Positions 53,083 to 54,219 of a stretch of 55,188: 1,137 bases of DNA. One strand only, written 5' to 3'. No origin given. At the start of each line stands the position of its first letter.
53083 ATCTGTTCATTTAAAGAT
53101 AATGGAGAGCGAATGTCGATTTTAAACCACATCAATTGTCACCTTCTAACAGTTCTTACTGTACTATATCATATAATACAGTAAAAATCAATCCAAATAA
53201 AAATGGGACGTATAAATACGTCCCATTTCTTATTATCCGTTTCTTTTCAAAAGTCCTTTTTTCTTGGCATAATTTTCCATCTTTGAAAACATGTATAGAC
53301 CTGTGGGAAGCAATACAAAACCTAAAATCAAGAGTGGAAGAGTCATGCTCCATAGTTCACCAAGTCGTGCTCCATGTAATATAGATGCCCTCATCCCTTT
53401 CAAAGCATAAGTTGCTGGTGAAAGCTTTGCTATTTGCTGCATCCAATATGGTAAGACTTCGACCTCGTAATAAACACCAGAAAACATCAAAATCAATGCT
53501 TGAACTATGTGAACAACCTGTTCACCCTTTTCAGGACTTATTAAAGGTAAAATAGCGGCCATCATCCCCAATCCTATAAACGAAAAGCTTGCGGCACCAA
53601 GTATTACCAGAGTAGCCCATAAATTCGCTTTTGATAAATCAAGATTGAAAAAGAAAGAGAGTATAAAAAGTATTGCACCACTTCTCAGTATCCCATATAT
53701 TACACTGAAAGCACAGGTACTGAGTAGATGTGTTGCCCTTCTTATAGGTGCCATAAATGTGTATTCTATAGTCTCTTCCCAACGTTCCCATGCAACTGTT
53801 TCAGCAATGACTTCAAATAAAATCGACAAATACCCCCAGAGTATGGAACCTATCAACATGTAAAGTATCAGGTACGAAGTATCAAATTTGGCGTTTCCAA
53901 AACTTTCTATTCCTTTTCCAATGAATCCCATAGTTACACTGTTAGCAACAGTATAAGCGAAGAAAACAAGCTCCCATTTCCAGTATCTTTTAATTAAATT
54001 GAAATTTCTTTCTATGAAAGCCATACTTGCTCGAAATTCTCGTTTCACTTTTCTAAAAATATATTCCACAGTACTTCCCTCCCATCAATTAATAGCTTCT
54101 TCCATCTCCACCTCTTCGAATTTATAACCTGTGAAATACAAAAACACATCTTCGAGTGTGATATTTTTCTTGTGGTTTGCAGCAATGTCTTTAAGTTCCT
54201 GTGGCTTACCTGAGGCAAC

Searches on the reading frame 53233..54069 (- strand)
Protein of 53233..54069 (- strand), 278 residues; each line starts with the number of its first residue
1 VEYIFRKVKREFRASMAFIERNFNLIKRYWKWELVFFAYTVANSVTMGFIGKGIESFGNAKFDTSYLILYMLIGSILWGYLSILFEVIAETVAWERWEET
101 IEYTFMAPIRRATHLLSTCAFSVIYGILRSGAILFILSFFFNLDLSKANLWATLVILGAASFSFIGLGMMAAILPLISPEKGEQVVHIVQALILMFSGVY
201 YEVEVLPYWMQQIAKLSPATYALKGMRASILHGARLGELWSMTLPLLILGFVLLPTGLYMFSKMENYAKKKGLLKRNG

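Call 10: search_protein_families(library=pfam, proteins=[window:53233-54069:-])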
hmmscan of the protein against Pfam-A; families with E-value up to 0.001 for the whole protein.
window:53233-54069:- (278 aa): 2 families
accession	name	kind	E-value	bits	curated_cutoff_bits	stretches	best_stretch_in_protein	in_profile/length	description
PF01061.29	ABC2_membrane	-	2e-15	57.4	26.9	1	20-230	8-210/211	ABC-2 type transporter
PF12698.13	ABC2_membrane_3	-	2.4e-09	37.2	31.6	1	65-254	157-342/347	ABC-2 family transporter protein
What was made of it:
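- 53233..54069 (-): ABC-2 permease gene (278 aa), the second and last gene of the regulated operon. Call 10 (PF01061 and PF12698).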

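Call 14: find_homologous_proteins(query=window:53233-54069:-, max_evalue=1e-20)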
Query window:53233-54069:- (278 aa): 6446 proteins with E <= 1e-20 among 8000 candidates; the best 120 are listed.
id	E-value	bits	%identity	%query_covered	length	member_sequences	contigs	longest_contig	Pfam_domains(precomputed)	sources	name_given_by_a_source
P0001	1.0e-176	604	100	100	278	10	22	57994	PF01061.30,PF12698.14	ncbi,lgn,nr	ncbi:MAG: type transport system permease protein [Thermotogaceae bacterium]|nr:type transport system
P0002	1.4e-147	508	83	99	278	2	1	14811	PF01061.30,PF12698.14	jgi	-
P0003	2.8e-131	455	75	98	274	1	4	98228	PF01061.30,PF12698.14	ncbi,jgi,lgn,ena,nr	ncbi:MAG TPA: ABC transporter permease [Thermotogota bacterium]|nr:ABC transporter permease [Thermot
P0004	6.1e-129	447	71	98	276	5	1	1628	PF01061.30,PF12698.14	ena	-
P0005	1.1e-128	447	74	98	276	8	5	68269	PF01061.30,PF12698.14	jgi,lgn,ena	-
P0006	2.2e-128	446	71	98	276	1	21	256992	PF01061.30,PF12698.14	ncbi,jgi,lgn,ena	jgi:ABC-2 type transport system permease protein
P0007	2.3e-128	445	71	98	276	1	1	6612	PF01061.30,PF12698.14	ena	-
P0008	4.4e-127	441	73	97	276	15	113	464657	PF01061.30,PF12698.14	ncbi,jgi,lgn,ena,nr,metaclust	ncbi:MAG: ABC transporter permease [Thermotogaceae bacterium]|jgi:ABC-2 type transport system permea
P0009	1.2e-125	437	73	97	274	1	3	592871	PF01061.30,PF12698.14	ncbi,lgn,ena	-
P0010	1.2e-125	437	70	100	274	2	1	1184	PF01061.30,PF12698.14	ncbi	-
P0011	1.5e-125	436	73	97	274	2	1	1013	PF01061.30,PF12698.14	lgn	-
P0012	1.5e-125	436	70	97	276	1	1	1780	PF01061.30,PF12698.14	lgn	-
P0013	4.1e-125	435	71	98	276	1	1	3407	PF01061.30,PF12698.14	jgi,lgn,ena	-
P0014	4.6e-125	435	71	98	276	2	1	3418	PF01061.30,PF12698.14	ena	-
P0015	5.1e-125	435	73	97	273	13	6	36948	PF01061.30,PF12698.14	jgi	-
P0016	8.6e-125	434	73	97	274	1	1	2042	PF01061.30,PF12698.14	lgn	-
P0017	1.1e-124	433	72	98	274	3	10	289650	PF01061.30,PF12698.14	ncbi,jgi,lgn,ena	-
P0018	1.7e-124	433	70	98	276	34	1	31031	PF01061.30,PF12698.14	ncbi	-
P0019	2.3e-124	432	71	98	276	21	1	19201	PF01061.30,PF12698.14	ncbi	ncbi:MAG: ABC transporter permease [Kosmotogaceae bacterium]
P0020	3.6e-124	432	72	97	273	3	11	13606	PF01061.30,PF12698.14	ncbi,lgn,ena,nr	ncbi:MAG: type transport system permease protein [Thermotogota bacterium]|nr:type transport system p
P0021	4.6e-124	431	71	98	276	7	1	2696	PF01061.30,PF12698.14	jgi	-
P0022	7.9e-124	431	71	98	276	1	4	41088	PF01061.30,PF12698.14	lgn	-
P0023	1.2e-123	430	71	98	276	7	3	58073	PF01061.30,PF12698.14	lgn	-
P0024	1.4e-123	430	71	98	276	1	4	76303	PF01061.30,PF12698.14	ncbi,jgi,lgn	-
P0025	1.4e-123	430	71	98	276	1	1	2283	PF01061.30,PF12698.14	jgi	-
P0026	1.5e-123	430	71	98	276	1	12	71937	PF01061.30,PF12698.14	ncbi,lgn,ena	-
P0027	1.5e-123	430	71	98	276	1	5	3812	PF01061.30,PF12698.14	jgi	jgi:ABC-2 type transport system permease protein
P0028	1.9e-123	429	71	98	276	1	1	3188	PF01061.30,PF12698.14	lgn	-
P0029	2.5e-123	429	71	98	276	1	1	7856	PF01061.30,PF12698.14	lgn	-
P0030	8.2e-123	427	71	98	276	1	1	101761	PF01061.30,PF12698.14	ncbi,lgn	-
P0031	1.0e-122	427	74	97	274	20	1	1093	PF01061.30,PF12698.14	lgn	-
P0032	1.6e-122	426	72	97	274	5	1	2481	PF01061.30,PF12698.14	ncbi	-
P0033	9.2e-122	424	73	97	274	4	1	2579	PF01061.30,PF12698.14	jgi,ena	-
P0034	3.1e-120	419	70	97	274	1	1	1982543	PF01061.30,PF12698.14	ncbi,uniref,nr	ncbi:ABC transporter permease [Thermosipho ferrireducens]|uniref:Transport permease protein n=1 Tax=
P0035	4.7e-119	415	69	97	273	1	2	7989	PF01061.30,PF12698.14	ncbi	-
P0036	4.9e-119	415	71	97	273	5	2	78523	PF01061.30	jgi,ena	-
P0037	1.1e-118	414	68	100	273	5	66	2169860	PF01061.30,PF12698.14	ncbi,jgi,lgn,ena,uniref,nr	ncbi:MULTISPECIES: ABC transporter permease [Pseudothermotoga]|jgi:ABC-2 type transport system perme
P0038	3.1e-118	412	70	97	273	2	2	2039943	PF01061.30,PF12698.14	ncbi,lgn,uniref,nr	ncbi:ABC transporter permease [Pseudothermotoga thermarum]|uniref:Transport permease protein n=1 Tax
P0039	5.0e-118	412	69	98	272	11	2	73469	PF01061.30,PF12698.14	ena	-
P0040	1.3e-117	410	68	97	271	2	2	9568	PF01061.30,PF12698.14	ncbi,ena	-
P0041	3.9e-117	409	68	96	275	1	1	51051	PF01061.30,PF12698.14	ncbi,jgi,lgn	jgi:ABC-2 type transport system permease protein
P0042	5.8e-117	408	66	98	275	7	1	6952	PF01061.30,PF12698.14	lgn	-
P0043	4.3e-116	405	67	98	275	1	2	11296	PF01061.30,PF12698.14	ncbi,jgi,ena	-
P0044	1.4e-115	404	68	96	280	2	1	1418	PF01061.30,PF12698.14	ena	-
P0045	7.2e-115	401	65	98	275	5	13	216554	PF01061.30,PF12698.14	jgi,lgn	jgi:ABC-2 type transport system permease protein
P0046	8.4e-115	401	64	98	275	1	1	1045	PF01061.30,PF12698.14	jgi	jgi:ABC-2 type transport system permease protein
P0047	1.2e-114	400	68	97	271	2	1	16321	PF01061.30,PF12698.14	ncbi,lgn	ncbi:MAG: ABC transporter permease [Pseudothermotoga sp.]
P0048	2.2e-114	400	65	98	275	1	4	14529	PF01061.30,PF12698.14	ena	-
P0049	4.3e-114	399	69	98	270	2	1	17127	PF01061.30,PF12698.14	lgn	-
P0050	2.8e-112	393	65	98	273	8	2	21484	PF01061.30,PF12698.14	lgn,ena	-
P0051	3.4e-112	392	67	97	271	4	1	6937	PF01061.30,PF12698.14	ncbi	ncbi:MAG TPA: ABC transporter permease [Pseudothermotoga sp.]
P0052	5.0e-112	392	63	100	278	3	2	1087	PF01061.30,PF12698.14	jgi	jgi:ABC-2 type transport system permease protein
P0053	2.7e-111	390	63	97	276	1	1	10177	PF01061.30,PF12698.14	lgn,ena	-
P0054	2.9e-110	386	63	97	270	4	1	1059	PF01061.30,PF12698.14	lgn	-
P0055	1.7e-109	384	62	99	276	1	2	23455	PF01061.30,PF12698.14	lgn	-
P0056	1.8e-109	384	63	95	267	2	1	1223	PF01061.30,PF12698.14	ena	-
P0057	1.8e-108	380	62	99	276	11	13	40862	PF01061.30,PF12698.14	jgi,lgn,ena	-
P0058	1.9e-108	380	61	99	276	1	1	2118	PF01061.30,PF12698.14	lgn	-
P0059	2.6e-108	380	61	99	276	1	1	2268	PF01061.30,PF12698.14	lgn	-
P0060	3.9e-107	376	62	99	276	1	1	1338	PF01061.30,PF12698.14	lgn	-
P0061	1.5e-106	374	62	99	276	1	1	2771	PF01061.30,PF12698.14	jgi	jgi:ABC-2 type transport system permease protein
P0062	1.6e-106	374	62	97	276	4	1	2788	PF01061.30,PF12698.14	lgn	-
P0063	5.9e-106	372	62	97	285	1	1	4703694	PF01061.30,PF12698.14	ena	-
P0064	2.1e-103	364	68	86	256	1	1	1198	PF01061.30,PF12698.14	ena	-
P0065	2.8e-102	360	61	97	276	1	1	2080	PF01061.30,PF12698.14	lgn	-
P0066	7.7e-101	355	-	-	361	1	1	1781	PF01061.30,PF12698.14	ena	-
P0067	1.2e-97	345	55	96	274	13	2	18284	PF01061.30,PF12698.14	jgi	jgi:ABC-2 type transport system permease protein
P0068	1.3e-97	345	55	98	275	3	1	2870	PF01061.30,PF12698.14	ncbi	-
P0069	1.4e-97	345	55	100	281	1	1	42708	PF01061.30,PF12698.14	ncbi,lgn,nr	ncbi:MAG: ABC transporter permease [Chloroflexia bacterium]|nr:ABC transporter permease [Chloroflexi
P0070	4.3e-97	343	54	98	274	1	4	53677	PF01061.30,PF12698.14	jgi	jgi:ABC-2 type transport system permease protein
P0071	1.0e-96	342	55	96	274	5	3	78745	PF01061.30,PF12698.14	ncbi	-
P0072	1.1e-96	342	56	96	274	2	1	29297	PF01061.30,PF12698.14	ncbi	ncbi:MAG: ABC transporter permease [Anaerolineae bacterium]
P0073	1.4e-96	341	56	97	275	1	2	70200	PF01061.30,PF12698.14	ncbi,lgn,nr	ncbi:MAG: ABC transporter permease [Caldisericia bacterium]|nr:ABC transporter permease [Caldiserici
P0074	1.7e-96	341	55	98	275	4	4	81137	PF01061.30,PF12698.14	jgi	jgi:ABC-2 type transport system permease protein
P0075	2.0e-96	341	55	98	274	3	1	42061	PF01061.30,PF12698.14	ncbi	-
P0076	6.0e-96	339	55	96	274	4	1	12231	PF01061.30,PF12698.14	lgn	-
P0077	1.1e-95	338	56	98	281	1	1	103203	PF01061.30,PF12698.14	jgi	jgi:ABC-2 type transport system permease protein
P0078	1.2e-95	338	55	97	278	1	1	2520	PF01061.30,PF12698.14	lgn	-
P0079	1.2e-95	338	54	96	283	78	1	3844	PF01061.30,PF12698.14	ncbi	-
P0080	1.4e-95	338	54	98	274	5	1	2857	PF01061.30,PF12698.14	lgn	-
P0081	1.5e-95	338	54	96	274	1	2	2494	PF01061.30,PF12698.14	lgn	-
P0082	1.9e-95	338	53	98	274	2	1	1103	PF01061.30,PF12698.14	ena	-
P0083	2.3e-95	337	54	96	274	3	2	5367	PF01061.30,PF12698.14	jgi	jgi:ABC-2 type transport system permease protein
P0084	3.1e-95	337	55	97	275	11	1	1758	PF01061.30,PF12698.14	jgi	-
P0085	3.2e-95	337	55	96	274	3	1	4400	PF01061.30,PF12698.14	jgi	jgi:ABC-2 type transport system permease protein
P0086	3.2e-95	337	60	95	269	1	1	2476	PF01061.30,PF12698.14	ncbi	-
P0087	3.4e-95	337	54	98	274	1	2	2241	PF01061.30,PF12698.14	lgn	-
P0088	4.1e-95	336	55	98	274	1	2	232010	PF01061.30,PF12698.14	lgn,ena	-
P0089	5.9e-95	336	53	96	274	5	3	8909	PF01061.30,PF12698.14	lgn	-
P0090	1.3e-94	335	53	99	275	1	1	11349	PF01061.30,PF12698.14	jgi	-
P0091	1.7e-94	334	53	98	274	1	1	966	PF01061.30,PF12698.14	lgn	-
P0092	1.8e-94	334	53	98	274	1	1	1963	PF01061.30,PF12698.14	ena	-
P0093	2.1e-94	334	54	97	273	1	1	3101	PF01061.30,PF12698.14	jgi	jgi:ABC-2 type transport system permease protein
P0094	2.1e-94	334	53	99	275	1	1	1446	PF01061.30,PF12698.14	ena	-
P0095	2.6e-94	334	53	98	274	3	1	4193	PF01061.30,PF12698.14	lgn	-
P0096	3.1e-94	334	53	98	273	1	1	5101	PF01061.30,PF12698.14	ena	-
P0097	3.1e-94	334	54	96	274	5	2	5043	PF01061.30,PF12698.14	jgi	jgi:ABC-2 type transport system permease protein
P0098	3.6e-94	333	54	98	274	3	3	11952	PF01061.30,PF12698.14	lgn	-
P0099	4.2e-94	333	54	97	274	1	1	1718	PF01061.30,PF12698.14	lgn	-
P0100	4.3e-94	333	56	96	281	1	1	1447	PF01061.30,PF12698.14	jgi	jgi:ABC-2 type transport system permease protein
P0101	4.7e-94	333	52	100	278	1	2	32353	PF01061.30,PF12698.14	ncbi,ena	-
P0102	6.3e-94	333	54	96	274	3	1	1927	PF01061.30,PF12698.14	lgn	-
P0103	6.6e-94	333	54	97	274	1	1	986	PF01061.30,PF12698.14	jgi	jgi:ABC-2 type transport system permease protein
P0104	8.6e-94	332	53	98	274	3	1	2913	PF01061.30,PF12698.14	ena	-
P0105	1.1e-93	332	54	97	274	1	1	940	PF01061.30,PF12698.14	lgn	-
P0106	1.3e-93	332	52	98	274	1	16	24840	PF01061.30,PF12698.14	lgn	-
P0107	1.5e-93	331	53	98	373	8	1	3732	PF01061.30,PF12698.14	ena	-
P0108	1.6e-93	331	53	98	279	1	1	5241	PF01061.30,PF12698.14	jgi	jgi:ABC-2 type transport system permease protein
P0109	1.6e-93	331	52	100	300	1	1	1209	PF01061.30,PF12698.14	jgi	jgi:ABC-2 type transport system permease protein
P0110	1.8e-93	331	54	97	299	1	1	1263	PF01061.30,PF12698.14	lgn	-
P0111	1.9e-93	331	52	97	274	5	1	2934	PF01061.30,PF12698.14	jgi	jgi:ABC-2 type transport system permease protein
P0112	1.9e-93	331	53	98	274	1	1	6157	PF01061.30,PF12698.14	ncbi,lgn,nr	ncbi:MAG: ABC transporter permease [Chloroflexota bacterium]|nr:ABC transporter permease [Chloroflex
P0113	2.0e-93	331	54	98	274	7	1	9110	PF01061.30,PF12698.14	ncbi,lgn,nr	ncbi:MAG TPA: ABC transporter permease [Chloroflexi bacterium]|nr:ABC transporter permease [Chlorofl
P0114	2.0e-93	331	54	98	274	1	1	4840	PF01061.30,PF12698.14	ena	-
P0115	2.5e-93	331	53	98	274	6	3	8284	PF01061.30,PF12698.14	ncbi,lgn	-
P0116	2.8e-93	330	53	96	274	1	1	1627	PF01061.30,PF12698.14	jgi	-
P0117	2.9e-93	330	53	96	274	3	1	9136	PF01061.30,PF12698.14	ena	-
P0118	5.0e-93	330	53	98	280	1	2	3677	PF01061.30,PF12698.14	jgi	jgi:ABC-2 type transport system permease protein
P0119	5.4e-93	330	58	95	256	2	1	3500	PF01061.30,PF12698.14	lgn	-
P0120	5.5e-93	329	51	98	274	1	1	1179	PF01061.30,PF12698.14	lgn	-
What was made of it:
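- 53233..54069 (-): Call 14 finds orthologues at 60-83% identity across Thermotogota.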

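Call 16: find_related_loci(query=A1, collection=genome_contigs, flank=4000)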
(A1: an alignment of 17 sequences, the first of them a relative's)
Query A1 (278 aa) in genome_contigs; peptide patterns used: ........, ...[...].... (x = any residue, [..] = any of these).
600 stretches matched a pattern (row limit reached: there are more); 593 encode a relative of the query (tblastn E <= 1e-3); the best 80 are kept; 80 distinct loci.
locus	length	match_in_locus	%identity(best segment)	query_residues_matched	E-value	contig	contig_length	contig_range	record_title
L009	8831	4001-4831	73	2-278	2e-134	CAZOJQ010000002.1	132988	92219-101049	MAG TPA_asm: uncultured Thermotogaceae bacterium isolate binchicken_co168_238 genome assembly, contig: NODE_127_length_1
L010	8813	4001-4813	73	8-278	3e-130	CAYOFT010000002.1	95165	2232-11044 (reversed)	MAG TPA_asm: uncultured Thermotogaceae bacterium isolate binchicken_co42_461 genome assembly, contig: NODE_96_length_951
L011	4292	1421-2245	72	4-278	1e-131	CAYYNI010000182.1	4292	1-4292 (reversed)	MAG TPA_asm: uncultured Thermotogaceae bacterium isolate binchicken_co271_59 genome assembly, contig: NODE_35200_length_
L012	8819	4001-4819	72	6-278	3e-126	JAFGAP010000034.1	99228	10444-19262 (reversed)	MAG: Kosmotogaceae bacterium isolate Zod_maxbin.0257_1 k87_726905, whole genome shotgun sequence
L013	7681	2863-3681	71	6-278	5e-126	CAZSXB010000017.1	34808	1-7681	MAG TPA_asm: uncultured Thermotogaceae bacterium isolate SRP241326_co1_345 genome assembly, contig: NODE_1957_length_348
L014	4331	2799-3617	67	6-278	2e-127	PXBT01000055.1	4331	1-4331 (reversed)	MAG: Caldiserica bacterium isolate T3Sed10_260 T3-Sed10-C59932, whole genome shotgun sequence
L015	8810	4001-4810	71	8-278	1e-123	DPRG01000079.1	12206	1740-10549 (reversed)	MAG TPA_asm: Thermotogae bacterium isolate UBA12178 contig_5055, whole genome shotgun sequence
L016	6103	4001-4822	65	4-278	2e-119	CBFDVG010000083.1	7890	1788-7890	MAG TPA_asm: uncultured Thermotogaceae bacterium isolate SRR6823439_metabat2_16 genome assembly, contig: ERZ534240.805,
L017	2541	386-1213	63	4-278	2e-122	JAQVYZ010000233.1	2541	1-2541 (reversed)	MAG: Caldisericia bacterium isolate STF2_161 NODE_190953_length_2541_cov_1.922121_Sandtown_F2, whole genome shotgun sequ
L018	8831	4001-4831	54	2-278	1e-103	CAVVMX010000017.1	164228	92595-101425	MAG: uncultured Chloroflexia bacterium isolate MFD00709.bin.2.156 genome assembly, contig: contig_38317, whole genome sh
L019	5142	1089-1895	55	10-278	1e-102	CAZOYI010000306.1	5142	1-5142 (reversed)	MAG TPA_asm: uncultured Caldisericota bacterium isolate SRP067234_co1_130 genome assembly, contig: k99_862012, whole gen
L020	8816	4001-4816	54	7-278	7e-102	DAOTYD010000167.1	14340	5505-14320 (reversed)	MAG TPA_asm: Anaerolineae bacterium isolate H23_305 k115_809071, whole genome shotgun sequence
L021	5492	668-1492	52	4-278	2e-101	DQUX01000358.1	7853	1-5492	MAG TPA_asm: Anaerolineales bacterium isolate SZUA-1492 k95_70625, whole genome shotgun sequence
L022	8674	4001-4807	54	13-278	5e-101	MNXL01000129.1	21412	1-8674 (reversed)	MAG: Anaerolineae bacterium CG2_30_64_16 cg2_3.0_scaffold_1827_c, whole genome shotgun sequence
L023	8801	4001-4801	54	11-277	3e-100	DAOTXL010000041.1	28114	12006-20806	MAG TPA_asm: Anaerolineae bacterium isolate H21_249 k133_2335428, whole genome shotgun sequence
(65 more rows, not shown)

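Call 22: find_encoding_contigs(protein=P0002, flank=3000, max_places=3)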
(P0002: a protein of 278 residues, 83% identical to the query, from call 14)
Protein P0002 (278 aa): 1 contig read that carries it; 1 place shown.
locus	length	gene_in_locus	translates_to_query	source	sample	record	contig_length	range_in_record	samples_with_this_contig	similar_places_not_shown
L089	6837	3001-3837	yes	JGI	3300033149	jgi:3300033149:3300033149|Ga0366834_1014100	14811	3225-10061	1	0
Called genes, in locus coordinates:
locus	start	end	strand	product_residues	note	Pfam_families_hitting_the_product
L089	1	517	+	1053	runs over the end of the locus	PF17757:UvrB_inter, PF02559:CarD_TRCF_RID, PF00270:DEAD, PF04851:ResIII, PF00271:Helicase_C, PF03461:TRCF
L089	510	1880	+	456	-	PF10396:TrmE_N, PF00009:GTP_EFTU (faint), PF03193:RsgA_GTPase (faint), PF12631:MnmE_helical, PF00025:Arf (faint), PF00071:Ras (weak), PF01926:MMR_HSR1, PF02421:FeoB_N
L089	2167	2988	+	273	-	PF00005:ABC_tran, PF13555:AAA_29 (weak), PF13304:AAA_21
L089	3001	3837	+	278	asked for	PF01061:ABC2_membrane, PF12698:ABC2_membrane_3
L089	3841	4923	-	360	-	PF12679:ABC2_membrane_2, PF12698:ABC2_membrane_3, PF01061:ABC2_membrane, PF12730:ABC2_membrane_4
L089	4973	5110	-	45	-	-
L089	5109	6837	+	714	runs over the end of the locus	PF13895:Ig_2 (faint), PF13927:Ig_3, PF07679:I-set (weak), PF13927:Ig_3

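Call 23: find_encoding_contigs(protein=P0037, flank=3000, max_places=3)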
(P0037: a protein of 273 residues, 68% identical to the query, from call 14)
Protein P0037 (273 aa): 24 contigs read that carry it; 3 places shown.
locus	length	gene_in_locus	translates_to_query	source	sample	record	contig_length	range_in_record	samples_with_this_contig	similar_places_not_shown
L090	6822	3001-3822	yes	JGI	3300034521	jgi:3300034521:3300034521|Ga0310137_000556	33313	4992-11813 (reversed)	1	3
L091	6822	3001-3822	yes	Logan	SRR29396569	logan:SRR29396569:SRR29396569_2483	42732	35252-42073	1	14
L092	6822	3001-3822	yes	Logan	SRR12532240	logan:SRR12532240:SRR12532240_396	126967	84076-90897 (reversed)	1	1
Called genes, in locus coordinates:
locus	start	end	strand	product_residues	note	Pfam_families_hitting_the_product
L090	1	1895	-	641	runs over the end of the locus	-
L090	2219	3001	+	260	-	PF13476:AAA_23 (weak), PF00005:ABC_tran, PF02463:SMC_N (faint), PF13555:AAA_29 (weak), PF13304:AAA_21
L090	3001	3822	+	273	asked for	PF01061:ABC2_membrane, PF12698:ABC2_membrane_3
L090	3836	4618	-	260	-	PF00528:BPD_transp_1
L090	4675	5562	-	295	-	PF00528:BPD_transp_1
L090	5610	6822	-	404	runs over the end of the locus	PF01547:SBP_bac_1, PF13416:SBP_bac_8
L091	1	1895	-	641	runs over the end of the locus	-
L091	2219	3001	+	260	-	PF13476:AAA_23 (weak), PF00005:ABC_tran, PF02463:SMC_N (faint), PF13555:AAA_29 (weak), PF13304:AAA_21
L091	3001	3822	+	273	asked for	PF01061:ABC2_membrane, PF12698:ABC2_membrane_3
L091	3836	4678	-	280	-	PF00528:BPD_transp_1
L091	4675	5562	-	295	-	PF00528:BPD_transp_1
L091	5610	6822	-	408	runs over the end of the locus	PF01547:SBP_bac_1, PF13416:SBP_bac_8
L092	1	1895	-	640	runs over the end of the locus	-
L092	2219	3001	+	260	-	PF13476:AAA_23 (weak), PF00005:ABC_tran, PF02463:SMC_N (faint), PF13555:AAA_29 (weak), PF13304:AAA_21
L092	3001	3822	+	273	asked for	PF01061:ABC2_membrane, PF12698:ABC2_membrane_3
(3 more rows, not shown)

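Call 24: find_encoding_contigs(protein=P0034, flank=3000, max_places=2)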
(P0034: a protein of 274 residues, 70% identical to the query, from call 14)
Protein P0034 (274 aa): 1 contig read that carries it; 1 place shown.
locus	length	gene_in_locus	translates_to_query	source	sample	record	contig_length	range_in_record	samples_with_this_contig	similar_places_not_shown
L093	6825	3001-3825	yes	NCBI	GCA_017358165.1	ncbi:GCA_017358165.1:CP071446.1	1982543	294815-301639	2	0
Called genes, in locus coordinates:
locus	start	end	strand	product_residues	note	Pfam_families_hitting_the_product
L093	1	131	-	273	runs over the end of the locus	PF02749:QRPTase_N, PF01729:QRPTase_C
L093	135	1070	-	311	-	PF02445:NadA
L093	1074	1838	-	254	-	PF03447:NAD_binding_3, PF01958:Asp_DH_C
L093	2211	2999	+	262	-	PF13476:AAA_23 (faint), PF13555:AAA_29 (weak), PF00005:ABC_tran, PF13304:AAA_21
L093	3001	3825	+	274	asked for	PF01061:ABC2_membrane, PF12698:ABC2_membrane_3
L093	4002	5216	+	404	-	-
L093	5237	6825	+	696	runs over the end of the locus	PF16548:FlgT_N (weak)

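Call 28: find_encoding_contigs(protein=P0003, flank=2500, max_places=2)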
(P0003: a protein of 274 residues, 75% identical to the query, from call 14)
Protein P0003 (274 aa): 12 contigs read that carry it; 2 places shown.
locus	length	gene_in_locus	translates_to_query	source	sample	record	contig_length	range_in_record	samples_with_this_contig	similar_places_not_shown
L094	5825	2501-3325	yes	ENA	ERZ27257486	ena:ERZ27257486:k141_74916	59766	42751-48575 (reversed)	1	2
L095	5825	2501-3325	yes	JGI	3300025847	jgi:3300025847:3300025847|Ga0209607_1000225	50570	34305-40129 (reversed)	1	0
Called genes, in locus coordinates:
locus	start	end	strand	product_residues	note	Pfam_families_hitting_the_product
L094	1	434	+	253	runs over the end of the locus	PF01791:DeoC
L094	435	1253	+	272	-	PF00459:Inositol_P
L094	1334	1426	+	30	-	-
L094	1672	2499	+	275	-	PF00005:ABC_tran, PF13555:AAA_29 (weak), PF13304:AAA_21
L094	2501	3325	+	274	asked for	PF01061:ABC2_membrane, PF12698:ABC2_membrane_3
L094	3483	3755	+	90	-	PF00216:Bac_DNA_binding, PF18291:HU-HIG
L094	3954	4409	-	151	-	PF01475:FUR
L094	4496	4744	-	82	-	PF04066:MrpF_PhaF (weak)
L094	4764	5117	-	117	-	PF01242:PTPS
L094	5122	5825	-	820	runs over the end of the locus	PF01588:tRNA_bind, PF03483:B3_4, PF03484:B5, PF17759:tRNA_synthFbeta, PF03147:FDX-ACB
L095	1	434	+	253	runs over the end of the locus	PF01791:DeoC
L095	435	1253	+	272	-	PF00459:Inositol_P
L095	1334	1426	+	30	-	-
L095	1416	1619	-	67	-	-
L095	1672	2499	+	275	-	PF00005:ABC_tran, PF13555:AAA_29 (weak), PF13304:AAA_21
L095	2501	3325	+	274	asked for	PF01061:ABC2_membrane, PF12698:ABC2_membrane_3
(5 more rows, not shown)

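Call 29: find_encoding_contigs(protein=P0005, flank=2500, max_places=2)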
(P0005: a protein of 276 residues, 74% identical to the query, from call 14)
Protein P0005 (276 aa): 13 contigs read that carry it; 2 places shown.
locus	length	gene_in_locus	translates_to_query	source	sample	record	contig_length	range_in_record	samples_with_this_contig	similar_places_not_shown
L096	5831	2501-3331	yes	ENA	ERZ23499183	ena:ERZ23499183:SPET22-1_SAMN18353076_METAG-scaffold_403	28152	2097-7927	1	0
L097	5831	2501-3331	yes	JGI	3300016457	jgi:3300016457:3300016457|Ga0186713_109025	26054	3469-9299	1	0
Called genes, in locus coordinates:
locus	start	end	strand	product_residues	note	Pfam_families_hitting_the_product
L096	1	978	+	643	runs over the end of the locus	-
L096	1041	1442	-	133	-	-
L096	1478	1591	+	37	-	-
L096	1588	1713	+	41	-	-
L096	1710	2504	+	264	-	PF00005:ABC_tran, PF13304:AAA_21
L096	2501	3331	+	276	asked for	PF01061:ABC2_membrane, PF12698:ABC2_membrane_3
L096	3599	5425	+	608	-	PF00005:ABC_tran, PF02463:SMC_N (faint), PF13476:AAA_23 (faint), PF13555:AAA_29 (faint), PF13238:AAA_18 (faint), PF13304:AAA_21 (faint), PF12848:ABC_tran_Xtn, PF00005:ABC_tran, +1 more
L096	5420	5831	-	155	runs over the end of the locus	-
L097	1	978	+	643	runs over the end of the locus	-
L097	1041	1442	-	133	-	-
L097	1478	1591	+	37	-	-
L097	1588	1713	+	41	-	-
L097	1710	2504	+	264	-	PF00005:ABC_tran, PF13304:AAA_21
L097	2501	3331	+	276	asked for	PF01061:ABC2_membrane, PF12698:ABC2_membrane_3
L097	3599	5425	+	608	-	PF00005:ABC_tran, PF02463:SMC_N (faint), PF13175:AAA_15 (faint), PF13476:AAA_23 (faint), PF13555:AAA_29 (faint), PF13238:AAA_18 (faint), PF12848:ABC_tran_Xtn, PF00005:ABC_tran, +2 more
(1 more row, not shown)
